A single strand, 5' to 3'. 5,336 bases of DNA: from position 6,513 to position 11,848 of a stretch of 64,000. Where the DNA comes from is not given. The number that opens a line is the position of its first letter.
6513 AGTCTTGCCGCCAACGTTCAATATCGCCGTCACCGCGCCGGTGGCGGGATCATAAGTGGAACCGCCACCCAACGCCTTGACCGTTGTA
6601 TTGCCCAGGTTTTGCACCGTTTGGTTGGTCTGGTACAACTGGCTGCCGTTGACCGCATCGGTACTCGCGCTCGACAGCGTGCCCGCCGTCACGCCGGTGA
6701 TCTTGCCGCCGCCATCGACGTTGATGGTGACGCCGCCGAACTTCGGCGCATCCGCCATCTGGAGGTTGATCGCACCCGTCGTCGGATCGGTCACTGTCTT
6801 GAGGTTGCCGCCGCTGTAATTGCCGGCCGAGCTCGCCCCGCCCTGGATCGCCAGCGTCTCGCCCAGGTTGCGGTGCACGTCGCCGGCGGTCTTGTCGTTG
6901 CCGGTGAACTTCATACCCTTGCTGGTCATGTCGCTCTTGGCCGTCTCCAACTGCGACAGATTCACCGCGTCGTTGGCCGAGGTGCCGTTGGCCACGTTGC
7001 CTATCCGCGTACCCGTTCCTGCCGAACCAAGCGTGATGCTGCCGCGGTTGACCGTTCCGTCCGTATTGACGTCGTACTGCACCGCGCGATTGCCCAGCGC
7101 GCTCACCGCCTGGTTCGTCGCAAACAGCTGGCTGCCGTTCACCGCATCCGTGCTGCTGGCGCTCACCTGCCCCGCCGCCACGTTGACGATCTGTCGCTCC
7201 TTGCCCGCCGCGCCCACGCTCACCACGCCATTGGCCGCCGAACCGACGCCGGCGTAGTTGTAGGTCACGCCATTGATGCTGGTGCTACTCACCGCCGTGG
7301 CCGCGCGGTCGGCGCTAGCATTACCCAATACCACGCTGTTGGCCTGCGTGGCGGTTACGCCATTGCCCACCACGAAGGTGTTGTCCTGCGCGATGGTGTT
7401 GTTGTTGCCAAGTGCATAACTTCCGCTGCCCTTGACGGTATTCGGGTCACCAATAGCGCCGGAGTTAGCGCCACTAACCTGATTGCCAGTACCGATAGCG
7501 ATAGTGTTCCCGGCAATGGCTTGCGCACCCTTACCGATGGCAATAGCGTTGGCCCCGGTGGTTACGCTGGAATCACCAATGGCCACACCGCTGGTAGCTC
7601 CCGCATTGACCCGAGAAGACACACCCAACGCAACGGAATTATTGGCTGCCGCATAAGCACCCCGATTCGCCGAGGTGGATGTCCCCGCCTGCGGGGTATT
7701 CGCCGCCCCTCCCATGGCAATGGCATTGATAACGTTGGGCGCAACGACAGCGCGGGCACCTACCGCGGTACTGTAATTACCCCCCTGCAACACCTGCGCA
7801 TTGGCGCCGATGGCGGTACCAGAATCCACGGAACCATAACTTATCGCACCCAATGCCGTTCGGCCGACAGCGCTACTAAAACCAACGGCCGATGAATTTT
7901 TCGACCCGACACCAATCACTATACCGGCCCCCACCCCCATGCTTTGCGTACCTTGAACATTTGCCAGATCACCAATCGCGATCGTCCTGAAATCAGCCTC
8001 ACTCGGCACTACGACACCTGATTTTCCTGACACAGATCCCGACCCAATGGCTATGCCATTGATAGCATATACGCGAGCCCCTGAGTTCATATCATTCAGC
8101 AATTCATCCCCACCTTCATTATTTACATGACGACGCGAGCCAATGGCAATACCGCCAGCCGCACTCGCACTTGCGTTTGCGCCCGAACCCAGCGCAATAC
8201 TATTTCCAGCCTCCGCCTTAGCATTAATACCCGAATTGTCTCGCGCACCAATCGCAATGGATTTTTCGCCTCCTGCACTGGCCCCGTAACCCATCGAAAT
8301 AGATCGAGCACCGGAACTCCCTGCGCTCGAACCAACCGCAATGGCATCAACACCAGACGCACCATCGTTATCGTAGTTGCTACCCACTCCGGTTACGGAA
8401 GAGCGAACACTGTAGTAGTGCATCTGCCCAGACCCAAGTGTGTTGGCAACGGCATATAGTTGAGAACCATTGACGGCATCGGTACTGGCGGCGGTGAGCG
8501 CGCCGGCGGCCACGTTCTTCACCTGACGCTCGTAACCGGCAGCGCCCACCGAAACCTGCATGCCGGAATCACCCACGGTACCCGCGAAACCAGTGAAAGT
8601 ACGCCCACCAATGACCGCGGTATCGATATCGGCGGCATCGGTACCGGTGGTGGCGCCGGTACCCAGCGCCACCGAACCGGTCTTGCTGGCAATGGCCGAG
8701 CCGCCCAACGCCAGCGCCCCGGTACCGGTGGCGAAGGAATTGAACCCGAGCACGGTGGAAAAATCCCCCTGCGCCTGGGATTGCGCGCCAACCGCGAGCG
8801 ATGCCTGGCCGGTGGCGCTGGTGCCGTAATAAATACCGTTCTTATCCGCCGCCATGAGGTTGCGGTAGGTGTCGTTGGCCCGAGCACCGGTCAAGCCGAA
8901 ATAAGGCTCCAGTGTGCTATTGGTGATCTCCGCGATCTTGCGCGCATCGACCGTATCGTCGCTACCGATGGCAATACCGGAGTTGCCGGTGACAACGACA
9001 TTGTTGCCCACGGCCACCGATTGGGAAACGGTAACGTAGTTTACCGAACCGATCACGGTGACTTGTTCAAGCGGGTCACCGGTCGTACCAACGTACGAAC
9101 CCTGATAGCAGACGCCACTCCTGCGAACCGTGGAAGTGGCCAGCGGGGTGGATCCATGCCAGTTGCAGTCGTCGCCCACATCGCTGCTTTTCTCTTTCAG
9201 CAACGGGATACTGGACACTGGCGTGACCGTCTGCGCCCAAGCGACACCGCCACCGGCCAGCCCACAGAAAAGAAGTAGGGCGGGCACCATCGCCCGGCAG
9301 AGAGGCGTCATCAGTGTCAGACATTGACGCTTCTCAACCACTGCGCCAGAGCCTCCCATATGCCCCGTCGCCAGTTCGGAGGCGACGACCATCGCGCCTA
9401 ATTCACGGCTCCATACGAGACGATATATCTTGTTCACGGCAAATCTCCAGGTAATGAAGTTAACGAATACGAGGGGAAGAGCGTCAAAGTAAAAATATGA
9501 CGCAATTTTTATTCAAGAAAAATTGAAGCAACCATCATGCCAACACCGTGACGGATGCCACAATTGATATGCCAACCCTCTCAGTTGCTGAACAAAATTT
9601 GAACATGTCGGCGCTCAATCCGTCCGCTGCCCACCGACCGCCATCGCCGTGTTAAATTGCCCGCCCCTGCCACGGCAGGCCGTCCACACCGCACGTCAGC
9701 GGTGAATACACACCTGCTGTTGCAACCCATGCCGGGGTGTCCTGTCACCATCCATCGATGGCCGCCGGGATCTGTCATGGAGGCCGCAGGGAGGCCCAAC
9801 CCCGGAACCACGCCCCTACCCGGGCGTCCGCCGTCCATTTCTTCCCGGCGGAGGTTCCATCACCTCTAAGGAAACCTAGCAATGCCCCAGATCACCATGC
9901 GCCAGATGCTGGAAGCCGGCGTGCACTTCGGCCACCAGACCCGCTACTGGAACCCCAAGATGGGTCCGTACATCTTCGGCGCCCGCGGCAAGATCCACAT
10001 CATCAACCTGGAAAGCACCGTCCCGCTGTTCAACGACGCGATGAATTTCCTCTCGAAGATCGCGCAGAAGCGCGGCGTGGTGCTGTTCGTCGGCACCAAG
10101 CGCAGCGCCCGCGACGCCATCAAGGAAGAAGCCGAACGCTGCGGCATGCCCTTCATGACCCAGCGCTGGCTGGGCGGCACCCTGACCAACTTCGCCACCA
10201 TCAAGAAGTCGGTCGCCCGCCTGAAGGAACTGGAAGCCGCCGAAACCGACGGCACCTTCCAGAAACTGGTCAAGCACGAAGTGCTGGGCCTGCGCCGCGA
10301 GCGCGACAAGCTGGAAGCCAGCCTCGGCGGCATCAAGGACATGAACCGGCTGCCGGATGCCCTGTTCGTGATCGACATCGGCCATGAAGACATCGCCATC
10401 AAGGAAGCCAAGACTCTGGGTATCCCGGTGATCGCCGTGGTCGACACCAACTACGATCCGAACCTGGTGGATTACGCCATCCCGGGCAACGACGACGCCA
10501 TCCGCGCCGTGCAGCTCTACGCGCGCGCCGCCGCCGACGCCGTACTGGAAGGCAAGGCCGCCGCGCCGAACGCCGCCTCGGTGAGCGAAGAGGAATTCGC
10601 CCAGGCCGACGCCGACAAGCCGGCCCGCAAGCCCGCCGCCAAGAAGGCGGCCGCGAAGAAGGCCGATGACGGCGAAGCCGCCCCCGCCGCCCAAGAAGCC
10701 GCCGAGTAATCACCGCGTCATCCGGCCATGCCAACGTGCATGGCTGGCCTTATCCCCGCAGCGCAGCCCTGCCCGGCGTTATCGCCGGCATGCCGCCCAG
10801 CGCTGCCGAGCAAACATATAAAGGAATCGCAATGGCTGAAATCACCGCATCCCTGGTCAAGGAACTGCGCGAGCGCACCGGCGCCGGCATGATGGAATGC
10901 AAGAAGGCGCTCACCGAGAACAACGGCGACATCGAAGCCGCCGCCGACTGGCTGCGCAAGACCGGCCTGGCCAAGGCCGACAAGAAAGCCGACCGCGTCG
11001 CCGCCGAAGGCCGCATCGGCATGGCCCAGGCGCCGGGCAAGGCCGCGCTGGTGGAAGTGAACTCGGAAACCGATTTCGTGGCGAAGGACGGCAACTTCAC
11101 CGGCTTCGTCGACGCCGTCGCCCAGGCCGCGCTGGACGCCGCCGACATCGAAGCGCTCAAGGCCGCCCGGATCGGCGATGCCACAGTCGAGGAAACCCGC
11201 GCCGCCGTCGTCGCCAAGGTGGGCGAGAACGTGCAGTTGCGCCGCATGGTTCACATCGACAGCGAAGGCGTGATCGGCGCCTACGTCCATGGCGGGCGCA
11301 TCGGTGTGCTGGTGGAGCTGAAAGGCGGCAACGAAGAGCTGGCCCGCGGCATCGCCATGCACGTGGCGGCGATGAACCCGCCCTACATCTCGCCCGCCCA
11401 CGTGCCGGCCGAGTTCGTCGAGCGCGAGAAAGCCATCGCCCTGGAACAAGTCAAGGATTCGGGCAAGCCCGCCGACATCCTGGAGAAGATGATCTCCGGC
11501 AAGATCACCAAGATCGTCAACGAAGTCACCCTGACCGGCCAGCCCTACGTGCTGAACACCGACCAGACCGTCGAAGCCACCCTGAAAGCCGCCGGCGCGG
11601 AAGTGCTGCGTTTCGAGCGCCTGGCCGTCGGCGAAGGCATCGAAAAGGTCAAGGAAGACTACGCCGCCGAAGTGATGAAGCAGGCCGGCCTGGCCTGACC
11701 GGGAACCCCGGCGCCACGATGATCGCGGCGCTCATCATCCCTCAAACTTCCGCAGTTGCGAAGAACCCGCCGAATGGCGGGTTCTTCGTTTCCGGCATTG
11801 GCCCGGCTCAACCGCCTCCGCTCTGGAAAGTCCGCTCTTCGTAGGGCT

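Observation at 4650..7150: Long near-identical direct repeats inside the adhesin gene (recombination and size-variation substrate)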

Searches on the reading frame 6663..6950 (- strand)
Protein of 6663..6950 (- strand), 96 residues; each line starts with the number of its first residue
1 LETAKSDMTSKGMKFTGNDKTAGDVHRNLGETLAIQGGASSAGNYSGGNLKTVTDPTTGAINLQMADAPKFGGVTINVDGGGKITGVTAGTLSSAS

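Call 37: search_solved_structures(query=A2, max_evalue=1, show_alignments=3)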
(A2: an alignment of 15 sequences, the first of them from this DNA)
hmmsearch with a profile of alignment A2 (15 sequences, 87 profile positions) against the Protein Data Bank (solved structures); distinct sequences matched with E-value up to 1: 1.
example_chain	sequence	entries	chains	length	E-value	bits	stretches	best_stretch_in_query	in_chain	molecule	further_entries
6t85_A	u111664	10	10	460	0.12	15.4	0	49-76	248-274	Urocanate reductase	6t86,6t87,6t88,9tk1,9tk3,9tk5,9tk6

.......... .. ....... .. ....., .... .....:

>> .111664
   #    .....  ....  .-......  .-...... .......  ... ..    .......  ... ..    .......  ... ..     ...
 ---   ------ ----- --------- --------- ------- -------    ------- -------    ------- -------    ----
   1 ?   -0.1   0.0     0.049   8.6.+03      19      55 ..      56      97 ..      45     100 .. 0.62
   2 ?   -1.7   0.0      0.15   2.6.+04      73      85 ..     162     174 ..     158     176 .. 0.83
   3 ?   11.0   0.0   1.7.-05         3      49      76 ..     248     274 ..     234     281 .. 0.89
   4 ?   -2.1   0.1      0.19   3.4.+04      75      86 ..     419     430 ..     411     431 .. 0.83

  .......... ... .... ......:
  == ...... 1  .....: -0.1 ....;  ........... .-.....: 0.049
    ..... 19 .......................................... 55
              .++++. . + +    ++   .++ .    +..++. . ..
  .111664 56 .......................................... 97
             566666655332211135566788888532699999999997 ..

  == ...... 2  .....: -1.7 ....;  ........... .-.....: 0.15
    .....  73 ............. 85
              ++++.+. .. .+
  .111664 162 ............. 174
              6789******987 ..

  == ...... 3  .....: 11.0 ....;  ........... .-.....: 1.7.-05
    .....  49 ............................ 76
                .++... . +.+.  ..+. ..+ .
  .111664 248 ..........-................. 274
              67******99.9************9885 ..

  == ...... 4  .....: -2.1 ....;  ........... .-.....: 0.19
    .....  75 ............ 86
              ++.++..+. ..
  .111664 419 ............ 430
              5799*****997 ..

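Call 38: search_protein_families(library=pfam, proteins=[window:6663-6950:-], max_evalue=10)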
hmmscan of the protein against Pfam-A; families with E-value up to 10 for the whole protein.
seq(96 aa): 1 family
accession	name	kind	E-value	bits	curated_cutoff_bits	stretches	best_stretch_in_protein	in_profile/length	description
PF18715.7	Phage_spike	-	0.53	10.7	28.2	2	32-51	30-51/53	Phage spike trimer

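Call 58: predict_structure(alignment_id=A2)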
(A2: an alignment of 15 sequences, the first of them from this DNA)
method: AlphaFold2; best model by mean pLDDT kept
length: 96 residues; sequences in the alignment: 15
mean_pLDDT: 66.3   pTM: 0.32
mean pLDDT of the five models: 66.3, 56.1, 51.8, 50.0, 45.8
residues with pLDDT >= 90: 0; 70-90: 39; 50-70: 55; < 50: 2
segments of 3 or more residues with pLDDT < 50: none
pLDDT, mean of each block of 10 residues (from residue 1): 57 74 79 67 63 74 70 61 60 51
secondary structure, 60 per line:
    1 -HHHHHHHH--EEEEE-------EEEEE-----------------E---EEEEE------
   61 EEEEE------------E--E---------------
elements in order: H2-9 E12-16 E24-28 E50-54 E61-65

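Call 60: fold_search(model_id=the predicted structure, library=pdb)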
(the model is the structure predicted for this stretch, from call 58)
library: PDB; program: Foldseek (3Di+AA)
matches with E <= 10: 73; with E <= 0.001: 0
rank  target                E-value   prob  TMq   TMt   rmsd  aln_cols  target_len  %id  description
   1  4lgo_A                3.2e-01  0.30  0.25  0.21   9.6        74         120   20  Crystal Structure of N-terminal domain 1 of VompD from Bartonella quintana (released 2014-03-05)
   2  4lgo_C                4.7e-01  0.28  0.24  0.21   9.1        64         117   22  Crystal Structure of N-terminal domain 1 of VompD from Bartonella quintana (released 2014-03-05)
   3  3d9x_B                1.1e+00  0.21  0.25  0.22   8.7        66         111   18  Structure of the head of the Bartonella adhesin BadA (released 2008-08-26)
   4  4lgo_B                1.4e+00  0.12  0.24  0.20   9.3        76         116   22  Crystal Structure of N-terminal domain 1 of VompD from Bartonella quintana (released 2014-03-05)
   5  3d9x_A                1.9e+00  0.15  0.25  0.22   8.6        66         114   18  Structure of the head of the Bartonella adhesin BadA (released 2008-08-26)
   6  8i9r_Cx               2.0e+00  0.06  0.17  0.16  23.0        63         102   14  Cryo-EM structure of a Chaetomium thermophilum pre-60S ribosomal subunit - State 5S RNP (released 2023-05-17)
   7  7w63_A                2.0e+00  0.05  0.17  0.06  14.7        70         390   16  Crystal structure of minor pilin TcpB from Vibrio cholerae (released 2022-11-09)
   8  7w64_A                2.8e+00  0.05  0.20  0.06  15.0        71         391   14  Crystal structure of minor pilin TcpB from Vibrio cholerae complexed with N-terminal peptide fragment of TcpF (released 2022-11-09)
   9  2lp5_MODEL_1_A        3.0e+00  0.10  0.19  0.29   8.3        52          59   19  Native Structure of the Fyn SH3 A39V/N53P/V55L (released 2012-05-16)
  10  1s7m_C                3.0e+00  0.07  0.24  0.17   9.7        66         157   17  Crystal Structure of HiaBD1 (released 2004-04-06)
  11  7a34                  3.2e+00  0.06  0.15  0.24  12.4        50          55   24  Intertwined dimer of the c-Src SH3 domain mutant V111L-N113S-T114S (released 2021-08-25)
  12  7a3b                  3.6e+00  0.06  0.19  0.29  11.7        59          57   17  Intertwined dimer of the c-Src SH3 domain mutant E106D (released 2021-08-25)
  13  7a3d_A                3.9e+00  0.06  0.19  0.29  11.7        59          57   17  Intertwined dimer of the c-Src SH3 domain mutant T125S (released 2021-08-25)
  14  7dc8_F                3.9e+00  0.03  0.17  0.10  14.9        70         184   16  Crystal structure of Switch Ab Fab and hIL6R in complex with ATP (released 2021-01-13)
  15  6zr2_C                4.1e+00  0.07  0.25  0.14  10.4        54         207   13  Cryo-EM structure of respiratory complex I in the active state from Mus musculus at 3.1 A (released 2020-10-21)
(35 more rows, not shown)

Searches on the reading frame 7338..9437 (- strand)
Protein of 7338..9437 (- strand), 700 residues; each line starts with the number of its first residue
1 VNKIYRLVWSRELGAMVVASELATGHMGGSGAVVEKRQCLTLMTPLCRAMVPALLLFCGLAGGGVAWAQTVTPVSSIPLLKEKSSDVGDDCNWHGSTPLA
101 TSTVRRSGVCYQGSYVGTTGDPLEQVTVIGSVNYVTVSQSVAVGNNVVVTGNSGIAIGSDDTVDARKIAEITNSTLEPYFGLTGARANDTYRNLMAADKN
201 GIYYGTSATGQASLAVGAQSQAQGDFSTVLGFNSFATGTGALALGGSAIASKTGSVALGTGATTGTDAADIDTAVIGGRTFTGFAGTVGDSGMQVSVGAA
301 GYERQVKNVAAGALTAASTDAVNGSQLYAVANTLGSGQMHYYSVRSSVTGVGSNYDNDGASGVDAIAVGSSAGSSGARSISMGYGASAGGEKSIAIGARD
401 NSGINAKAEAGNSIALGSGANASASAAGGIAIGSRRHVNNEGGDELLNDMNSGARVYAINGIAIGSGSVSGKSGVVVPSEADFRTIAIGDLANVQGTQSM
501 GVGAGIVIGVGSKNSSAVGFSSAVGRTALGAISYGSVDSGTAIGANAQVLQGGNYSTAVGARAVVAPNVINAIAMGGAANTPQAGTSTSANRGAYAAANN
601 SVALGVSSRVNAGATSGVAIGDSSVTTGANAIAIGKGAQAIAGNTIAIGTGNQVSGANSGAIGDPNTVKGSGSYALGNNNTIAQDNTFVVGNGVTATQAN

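Call 62: find_related_loci(query=window:7338-9437:-, collection=metagenome_contigs, flank=10000)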
Query window:7338-9437:- (700 aa) in metagenome_contigs; peptide patterns used: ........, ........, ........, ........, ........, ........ (x = any residue, [..] = any of these).
65 stretches matched a pattern; 3 encode a relative of the query (tblastn E <= 1e-3); 2 distinct loci.
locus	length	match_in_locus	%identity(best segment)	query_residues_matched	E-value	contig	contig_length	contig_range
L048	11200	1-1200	35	208-700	2e-29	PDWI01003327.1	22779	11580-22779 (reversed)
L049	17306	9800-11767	33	201-700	5e-22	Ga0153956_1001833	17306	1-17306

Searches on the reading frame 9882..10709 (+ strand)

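Call 19: search_protein_families(library=pfam, proteins=[window:9882-10709:+], max_evalue=0.001)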
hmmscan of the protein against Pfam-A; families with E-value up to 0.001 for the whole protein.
window:9882-10709:+ (275 aa): 1 family
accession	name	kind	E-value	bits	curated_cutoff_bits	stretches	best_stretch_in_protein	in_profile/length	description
PF00318.25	Ribosomal_S2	-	9.3e-96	319.7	26.1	1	9-224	1-216/216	Ribosomal protein S2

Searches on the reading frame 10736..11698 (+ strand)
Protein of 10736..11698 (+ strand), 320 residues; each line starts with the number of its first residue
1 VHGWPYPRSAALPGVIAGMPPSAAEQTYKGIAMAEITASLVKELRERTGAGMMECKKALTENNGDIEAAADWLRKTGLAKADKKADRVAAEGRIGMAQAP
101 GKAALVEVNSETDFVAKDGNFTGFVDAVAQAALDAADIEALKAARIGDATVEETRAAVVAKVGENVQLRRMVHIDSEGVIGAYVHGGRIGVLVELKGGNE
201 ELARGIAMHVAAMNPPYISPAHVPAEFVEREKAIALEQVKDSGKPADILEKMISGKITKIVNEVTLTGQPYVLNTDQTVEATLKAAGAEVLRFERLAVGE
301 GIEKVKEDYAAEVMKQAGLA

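Call 19: search_protein_families(library=pfam, proteins=[window:10736-11698:+], max_evalue=0.001)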
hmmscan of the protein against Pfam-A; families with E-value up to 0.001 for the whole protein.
window:10736-11698:+ (320 aa): 3 families
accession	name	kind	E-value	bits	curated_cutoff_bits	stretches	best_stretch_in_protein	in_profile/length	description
PF00889.24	EF_TS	-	5.5e-70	235.5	27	1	103-300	1-204/204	Elongation factor TS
PF25025.1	EF-Ts_N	-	1.8e-07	31.5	33.2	1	36-76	12-53/60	Elongation factor Ts, mitochondrial, N-terminal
PF22566.2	UBA_8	-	0.0004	20.5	26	0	42-71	8-37/46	UBA-like domain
